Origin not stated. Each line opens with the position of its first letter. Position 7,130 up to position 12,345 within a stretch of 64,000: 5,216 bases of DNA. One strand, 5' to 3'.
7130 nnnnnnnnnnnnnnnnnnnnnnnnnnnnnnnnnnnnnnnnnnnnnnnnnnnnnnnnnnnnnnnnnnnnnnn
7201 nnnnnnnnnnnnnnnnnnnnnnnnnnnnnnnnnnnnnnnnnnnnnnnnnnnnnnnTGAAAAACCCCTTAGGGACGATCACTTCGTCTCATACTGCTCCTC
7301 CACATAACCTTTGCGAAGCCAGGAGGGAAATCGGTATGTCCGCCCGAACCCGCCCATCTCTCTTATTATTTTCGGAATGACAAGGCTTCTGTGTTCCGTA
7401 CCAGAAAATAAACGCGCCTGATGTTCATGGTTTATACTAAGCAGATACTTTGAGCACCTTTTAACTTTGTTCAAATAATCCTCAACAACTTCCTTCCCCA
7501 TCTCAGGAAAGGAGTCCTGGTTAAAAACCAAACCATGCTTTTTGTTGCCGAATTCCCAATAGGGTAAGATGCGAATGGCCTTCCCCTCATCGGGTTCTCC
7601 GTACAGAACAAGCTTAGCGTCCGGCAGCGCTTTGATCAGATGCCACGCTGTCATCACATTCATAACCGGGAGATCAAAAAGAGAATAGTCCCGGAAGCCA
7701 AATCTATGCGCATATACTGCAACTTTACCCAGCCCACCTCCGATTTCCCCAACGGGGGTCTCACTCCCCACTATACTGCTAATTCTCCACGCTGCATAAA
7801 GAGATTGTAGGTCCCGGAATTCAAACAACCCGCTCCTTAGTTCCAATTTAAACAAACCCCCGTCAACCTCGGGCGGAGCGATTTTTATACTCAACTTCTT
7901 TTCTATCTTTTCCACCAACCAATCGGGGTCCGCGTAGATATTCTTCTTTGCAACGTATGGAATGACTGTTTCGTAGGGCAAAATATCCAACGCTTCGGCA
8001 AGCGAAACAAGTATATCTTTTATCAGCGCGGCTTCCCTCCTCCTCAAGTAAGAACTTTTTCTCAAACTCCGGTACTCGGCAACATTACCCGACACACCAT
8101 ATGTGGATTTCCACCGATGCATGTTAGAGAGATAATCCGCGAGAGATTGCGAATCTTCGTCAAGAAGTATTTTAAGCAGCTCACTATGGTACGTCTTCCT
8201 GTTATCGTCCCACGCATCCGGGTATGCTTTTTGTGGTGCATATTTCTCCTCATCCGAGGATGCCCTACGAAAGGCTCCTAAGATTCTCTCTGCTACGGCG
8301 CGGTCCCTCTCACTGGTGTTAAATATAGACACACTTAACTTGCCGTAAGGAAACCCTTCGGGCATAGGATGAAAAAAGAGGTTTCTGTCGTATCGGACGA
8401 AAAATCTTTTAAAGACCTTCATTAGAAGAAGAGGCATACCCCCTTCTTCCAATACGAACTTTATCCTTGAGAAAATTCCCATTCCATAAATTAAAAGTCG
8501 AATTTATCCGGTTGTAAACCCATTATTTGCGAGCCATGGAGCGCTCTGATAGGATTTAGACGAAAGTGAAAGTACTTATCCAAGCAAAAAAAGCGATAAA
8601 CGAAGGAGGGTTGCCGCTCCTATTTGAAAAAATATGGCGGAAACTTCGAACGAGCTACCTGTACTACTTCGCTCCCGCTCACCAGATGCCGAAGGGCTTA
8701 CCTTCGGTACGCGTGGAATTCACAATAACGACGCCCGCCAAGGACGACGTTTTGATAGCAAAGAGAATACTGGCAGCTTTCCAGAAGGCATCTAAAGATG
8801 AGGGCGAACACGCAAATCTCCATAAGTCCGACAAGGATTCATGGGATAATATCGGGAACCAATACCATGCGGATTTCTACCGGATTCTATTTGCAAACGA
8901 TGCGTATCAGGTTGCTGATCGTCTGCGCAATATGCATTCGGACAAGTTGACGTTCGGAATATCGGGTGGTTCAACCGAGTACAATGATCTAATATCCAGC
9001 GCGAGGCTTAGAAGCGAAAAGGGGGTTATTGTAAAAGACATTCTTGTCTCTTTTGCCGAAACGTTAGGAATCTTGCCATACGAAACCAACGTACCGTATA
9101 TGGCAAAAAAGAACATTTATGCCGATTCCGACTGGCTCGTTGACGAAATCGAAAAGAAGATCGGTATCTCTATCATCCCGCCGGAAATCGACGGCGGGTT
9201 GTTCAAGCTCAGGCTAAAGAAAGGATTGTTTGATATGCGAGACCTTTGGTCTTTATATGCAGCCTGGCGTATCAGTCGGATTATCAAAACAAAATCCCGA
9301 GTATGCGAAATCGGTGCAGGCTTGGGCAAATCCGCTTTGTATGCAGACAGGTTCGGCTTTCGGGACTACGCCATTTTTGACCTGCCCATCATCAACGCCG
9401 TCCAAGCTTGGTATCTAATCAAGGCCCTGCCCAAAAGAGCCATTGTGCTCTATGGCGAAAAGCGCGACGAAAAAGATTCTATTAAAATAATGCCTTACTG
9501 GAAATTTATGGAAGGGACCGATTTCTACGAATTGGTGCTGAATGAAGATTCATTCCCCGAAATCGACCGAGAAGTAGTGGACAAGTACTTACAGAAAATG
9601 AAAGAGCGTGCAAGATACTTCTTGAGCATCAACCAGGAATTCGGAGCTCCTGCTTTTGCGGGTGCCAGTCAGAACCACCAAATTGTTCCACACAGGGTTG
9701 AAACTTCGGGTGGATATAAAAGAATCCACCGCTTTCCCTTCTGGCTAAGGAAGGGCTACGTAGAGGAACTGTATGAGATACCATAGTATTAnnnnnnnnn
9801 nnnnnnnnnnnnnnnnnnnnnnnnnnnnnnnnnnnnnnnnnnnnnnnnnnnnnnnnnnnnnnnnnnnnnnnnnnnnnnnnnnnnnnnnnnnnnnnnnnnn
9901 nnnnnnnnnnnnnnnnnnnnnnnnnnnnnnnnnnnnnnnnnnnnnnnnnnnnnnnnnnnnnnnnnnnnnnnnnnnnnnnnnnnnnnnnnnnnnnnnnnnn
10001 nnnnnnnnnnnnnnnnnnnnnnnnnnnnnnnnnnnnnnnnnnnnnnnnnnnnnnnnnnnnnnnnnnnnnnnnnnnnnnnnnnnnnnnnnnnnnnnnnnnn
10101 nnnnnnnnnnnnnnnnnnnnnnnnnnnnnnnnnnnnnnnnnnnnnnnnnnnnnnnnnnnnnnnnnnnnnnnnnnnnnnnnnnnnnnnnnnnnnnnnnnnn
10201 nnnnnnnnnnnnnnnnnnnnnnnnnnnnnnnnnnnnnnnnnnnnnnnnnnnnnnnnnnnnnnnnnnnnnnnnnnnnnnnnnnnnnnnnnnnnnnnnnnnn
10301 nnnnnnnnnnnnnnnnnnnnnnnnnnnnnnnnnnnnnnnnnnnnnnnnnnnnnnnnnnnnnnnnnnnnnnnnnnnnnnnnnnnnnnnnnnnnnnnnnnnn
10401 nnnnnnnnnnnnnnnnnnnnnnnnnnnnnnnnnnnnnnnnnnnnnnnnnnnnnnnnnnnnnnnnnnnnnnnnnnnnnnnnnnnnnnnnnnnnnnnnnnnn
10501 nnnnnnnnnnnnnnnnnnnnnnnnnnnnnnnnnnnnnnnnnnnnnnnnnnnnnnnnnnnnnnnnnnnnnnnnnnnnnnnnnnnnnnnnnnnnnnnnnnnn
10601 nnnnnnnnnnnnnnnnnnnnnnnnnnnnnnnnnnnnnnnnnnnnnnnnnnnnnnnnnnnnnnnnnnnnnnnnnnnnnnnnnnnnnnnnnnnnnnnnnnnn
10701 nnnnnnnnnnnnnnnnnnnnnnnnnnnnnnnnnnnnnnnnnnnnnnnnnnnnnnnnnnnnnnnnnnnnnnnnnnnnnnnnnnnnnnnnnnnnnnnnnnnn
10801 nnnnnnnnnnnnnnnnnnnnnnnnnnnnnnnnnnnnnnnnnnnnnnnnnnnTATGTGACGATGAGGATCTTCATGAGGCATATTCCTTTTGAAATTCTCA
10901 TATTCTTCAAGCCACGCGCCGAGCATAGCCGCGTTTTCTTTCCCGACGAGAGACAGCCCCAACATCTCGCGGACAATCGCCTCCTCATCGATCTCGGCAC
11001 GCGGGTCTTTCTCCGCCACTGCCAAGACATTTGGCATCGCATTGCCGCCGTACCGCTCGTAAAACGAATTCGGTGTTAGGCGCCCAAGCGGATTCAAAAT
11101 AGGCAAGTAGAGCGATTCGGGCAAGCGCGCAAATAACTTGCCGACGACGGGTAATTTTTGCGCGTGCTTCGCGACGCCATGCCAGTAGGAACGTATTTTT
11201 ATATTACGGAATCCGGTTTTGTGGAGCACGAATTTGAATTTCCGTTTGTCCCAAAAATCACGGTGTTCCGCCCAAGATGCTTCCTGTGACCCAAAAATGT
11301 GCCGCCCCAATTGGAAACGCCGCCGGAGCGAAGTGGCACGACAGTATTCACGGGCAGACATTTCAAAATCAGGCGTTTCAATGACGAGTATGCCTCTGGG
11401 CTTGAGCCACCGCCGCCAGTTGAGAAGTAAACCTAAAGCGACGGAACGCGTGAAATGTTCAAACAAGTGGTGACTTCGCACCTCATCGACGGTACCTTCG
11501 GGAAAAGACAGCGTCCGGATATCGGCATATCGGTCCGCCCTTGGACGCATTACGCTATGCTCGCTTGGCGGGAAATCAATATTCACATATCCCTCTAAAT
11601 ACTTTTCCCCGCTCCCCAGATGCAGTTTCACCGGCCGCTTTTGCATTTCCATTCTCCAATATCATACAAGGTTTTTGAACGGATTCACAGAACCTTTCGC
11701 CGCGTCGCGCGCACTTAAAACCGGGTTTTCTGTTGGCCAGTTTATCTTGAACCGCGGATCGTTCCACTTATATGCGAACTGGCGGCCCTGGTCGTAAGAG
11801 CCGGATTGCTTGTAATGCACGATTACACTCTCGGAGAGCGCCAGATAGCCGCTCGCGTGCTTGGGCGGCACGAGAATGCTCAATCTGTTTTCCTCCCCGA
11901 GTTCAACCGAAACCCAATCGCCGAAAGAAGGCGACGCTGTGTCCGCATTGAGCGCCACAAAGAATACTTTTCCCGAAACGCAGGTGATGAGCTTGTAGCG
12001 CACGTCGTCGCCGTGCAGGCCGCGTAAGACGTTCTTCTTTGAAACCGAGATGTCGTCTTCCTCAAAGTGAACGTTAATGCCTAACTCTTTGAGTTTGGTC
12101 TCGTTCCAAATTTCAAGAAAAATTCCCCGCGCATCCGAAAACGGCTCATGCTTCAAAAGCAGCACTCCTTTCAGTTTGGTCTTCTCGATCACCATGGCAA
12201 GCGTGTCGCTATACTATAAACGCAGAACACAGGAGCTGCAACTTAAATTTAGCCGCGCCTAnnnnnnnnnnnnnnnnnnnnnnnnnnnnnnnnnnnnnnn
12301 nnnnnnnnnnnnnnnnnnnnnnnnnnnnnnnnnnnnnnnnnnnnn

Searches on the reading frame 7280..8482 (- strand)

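Call 10: search_protein_families(library=pfam, proteins=[window:7280-8482:-], max_evalue=0.001)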
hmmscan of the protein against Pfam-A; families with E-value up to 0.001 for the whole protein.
window:7280-8482:- (401 aa): 0 families

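Call 33: search_protein_families(library=ncbifam, proteins=[window:7280-8482:-], max_evalue=0.00001)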
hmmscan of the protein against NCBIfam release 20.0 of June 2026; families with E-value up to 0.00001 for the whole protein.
window:7280-8482:- (401 aa): 1 family
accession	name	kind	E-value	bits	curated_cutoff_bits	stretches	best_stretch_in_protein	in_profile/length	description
TIGR04371.1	methyltran_NanM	subfamily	1.7e-12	47.4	44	1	220-347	127-269/273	putative sugar O-methyltransferase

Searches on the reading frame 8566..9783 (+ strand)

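Call 10: search_protein_families(library=pfam, proteins=[window:8566-9783:+], max_evalue=0.001)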
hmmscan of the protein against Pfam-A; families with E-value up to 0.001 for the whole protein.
window:8566-9783:+ (406 aa): 0 families

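Call 33: search_protein_families(library=ncbifam, proteins=[window:8566-9783:+], max_evalue=0.00001)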
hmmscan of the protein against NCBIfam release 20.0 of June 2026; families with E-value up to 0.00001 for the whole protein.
window:8566-9783:+ (406 aa): 1 family
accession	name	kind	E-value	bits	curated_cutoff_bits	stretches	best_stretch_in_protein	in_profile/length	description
TIGR04371.1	methyltran_NanM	subfamily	4.3e-14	52.7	44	1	223-353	128-270/273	putative sugar O-methyltransferase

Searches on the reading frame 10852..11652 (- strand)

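Call 11: search_protein_families(library=pfam, proteins=[window:10852-11652:-], max_evalue=0.001)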
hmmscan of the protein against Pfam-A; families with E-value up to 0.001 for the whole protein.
window:10852-11652:- (267 aa): 2 families
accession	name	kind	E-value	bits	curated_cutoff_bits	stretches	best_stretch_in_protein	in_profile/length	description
PF13489.12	Methyltransf_23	-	4.6e-06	26.9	27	1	46-152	73-163/164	Methyltransferase domain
PF08241.18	Methyltransf_11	-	6.4e-06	27.2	21.2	1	23-91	22-95/95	Methyltransferase domain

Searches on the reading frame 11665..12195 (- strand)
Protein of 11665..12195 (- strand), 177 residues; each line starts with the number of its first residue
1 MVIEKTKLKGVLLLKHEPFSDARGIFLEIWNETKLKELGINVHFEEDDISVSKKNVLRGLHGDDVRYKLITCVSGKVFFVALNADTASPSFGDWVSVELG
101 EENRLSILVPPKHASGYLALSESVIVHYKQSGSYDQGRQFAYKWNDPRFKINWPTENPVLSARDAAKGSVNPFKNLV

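Call 11: search_protein_families(library=pfam, proteins=[window:11665-12195:-], max_evalue=0.001)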
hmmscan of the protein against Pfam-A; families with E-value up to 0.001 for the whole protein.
window:11665-12195:- (177 aa): 1 family
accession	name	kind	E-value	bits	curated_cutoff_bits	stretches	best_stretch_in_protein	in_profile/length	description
PF00908.23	dTDP_sugar_isom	-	1.9e-47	161.6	27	1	5-167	1-163/168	dTDP-4-dehydrorhamnose 3,5-epimerase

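Call 33: search_protein_families(library=ncbifam, proteins=[window:11665-12195:-], max_evalue=0.00001)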
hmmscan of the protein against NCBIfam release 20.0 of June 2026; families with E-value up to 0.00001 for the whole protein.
window:11665-12195:- (177 aa): 1 family
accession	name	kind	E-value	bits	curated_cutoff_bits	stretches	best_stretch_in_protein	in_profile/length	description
TIGR01221.1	rmlC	equivalog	5.5e-42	143.5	155.75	1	4-166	3-168/176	dTDP-4-dehydrorhamnose 3,5-epimerase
